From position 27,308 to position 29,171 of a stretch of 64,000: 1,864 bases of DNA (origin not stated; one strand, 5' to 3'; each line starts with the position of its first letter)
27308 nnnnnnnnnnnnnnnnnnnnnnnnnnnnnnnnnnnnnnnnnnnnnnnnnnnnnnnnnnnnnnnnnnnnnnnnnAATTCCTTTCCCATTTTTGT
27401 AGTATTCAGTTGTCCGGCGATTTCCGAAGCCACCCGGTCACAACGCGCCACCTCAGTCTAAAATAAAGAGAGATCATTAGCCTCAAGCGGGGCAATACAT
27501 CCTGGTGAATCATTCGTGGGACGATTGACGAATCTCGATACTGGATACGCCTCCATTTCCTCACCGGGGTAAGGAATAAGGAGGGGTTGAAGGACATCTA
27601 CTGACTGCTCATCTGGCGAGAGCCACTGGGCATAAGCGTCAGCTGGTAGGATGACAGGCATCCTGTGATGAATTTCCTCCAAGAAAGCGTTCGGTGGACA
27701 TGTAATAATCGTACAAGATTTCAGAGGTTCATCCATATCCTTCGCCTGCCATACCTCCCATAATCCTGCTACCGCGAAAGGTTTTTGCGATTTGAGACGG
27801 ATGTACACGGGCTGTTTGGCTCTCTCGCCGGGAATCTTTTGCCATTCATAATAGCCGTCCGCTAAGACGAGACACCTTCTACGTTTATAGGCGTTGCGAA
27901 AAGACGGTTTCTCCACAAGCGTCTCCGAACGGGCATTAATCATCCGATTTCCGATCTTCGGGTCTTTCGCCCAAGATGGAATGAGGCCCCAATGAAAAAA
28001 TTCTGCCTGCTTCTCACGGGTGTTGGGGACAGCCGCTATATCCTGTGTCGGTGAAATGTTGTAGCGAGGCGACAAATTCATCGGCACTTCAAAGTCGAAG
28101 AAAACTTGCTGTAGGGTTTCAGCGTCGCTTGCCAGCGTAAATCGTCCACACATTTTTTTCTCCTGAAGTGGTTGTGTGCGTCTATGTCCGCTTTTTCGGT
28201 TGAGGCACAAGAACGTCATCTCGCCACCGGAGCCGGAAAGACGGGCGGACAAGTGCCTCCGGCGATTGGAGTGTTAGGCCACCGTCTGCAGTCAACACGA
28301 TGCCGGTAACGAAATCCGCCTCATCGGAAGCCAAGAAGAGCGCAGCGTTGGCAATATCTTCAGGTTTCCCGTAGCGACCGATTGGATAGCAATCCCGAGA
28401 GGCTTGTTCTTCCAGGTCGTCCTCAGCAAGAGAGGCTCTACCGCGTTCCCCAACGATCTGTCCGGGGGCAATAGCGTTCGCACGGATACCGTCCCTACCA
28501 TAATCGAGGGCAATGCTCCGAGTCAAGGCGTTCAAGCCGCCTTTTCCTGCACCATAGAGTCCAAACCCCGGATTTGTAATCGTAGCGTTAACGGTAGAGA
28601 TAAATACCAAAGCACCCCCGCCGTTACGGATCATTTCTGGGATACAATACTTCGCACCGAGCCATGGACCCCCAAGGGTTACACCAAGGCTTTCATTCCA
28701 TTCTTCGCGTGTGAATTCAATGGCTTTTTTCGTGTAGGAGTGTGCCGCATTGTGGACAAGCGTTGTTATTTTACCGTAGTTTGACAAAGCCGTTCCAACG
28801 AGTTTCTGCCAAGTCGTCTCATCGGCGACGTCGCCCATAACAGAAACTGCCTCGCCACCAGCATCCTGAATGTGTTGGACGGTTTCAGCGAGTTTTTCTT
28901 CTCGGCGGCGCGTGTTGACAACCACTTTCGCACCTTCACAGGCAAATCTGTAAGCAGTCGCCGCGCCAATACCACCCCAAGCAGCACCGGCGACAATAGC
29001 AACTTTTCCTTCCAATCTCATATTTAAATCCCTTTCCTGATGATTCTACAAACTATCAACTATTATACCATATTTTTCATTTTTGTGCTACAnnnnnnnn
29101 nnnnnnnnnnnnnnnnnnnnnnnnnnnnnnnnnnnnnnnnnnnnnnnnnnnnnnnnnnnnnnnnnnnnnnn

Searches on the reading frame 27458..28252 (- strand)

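Call 87: search_protein_families(library=pfam, proteins=[window:27458-28252:-], max_evalue=0.00001)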
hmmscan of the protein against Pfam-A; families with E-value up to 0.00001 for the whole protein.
window:27458-28252:- (264 aa): 1 family
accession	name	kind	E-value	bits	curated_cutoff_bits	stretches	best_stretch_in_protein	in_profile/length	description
PF02586.19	SRAP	-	8.3e-76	254.7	27.1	1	34-244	1-213/214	SOS response associated peptidase (SRAP)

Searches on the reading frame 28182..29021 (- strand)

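Call 87: search_protein_families(library=pfam, proteins=[window:28182-29021:-], max_evalue=0.00001)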
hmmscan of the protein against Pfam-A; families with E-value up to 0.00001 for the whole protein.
window:28182-29021:- (279 aa): 4 families
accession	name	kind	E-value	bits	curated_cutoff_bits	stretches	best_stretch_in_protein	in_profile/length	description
PF13561.12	adh_short_C2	-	9.9e-59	199.2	27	1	12-250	1-236/236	Enoyl-(Acyl carrier protein) reductase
PF00106.31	adh_short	-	5.1e-44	150.5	26.6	1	6-190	1-183/195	short chain dehydrogenase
PF08659.16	KR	-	1.5e-12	48.2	22.6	1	9-169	4-162/180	KR domain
PF23441.1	SDR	-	5.6e-06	26.4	27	1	7-251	10-257/258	SDR-like rossmann domain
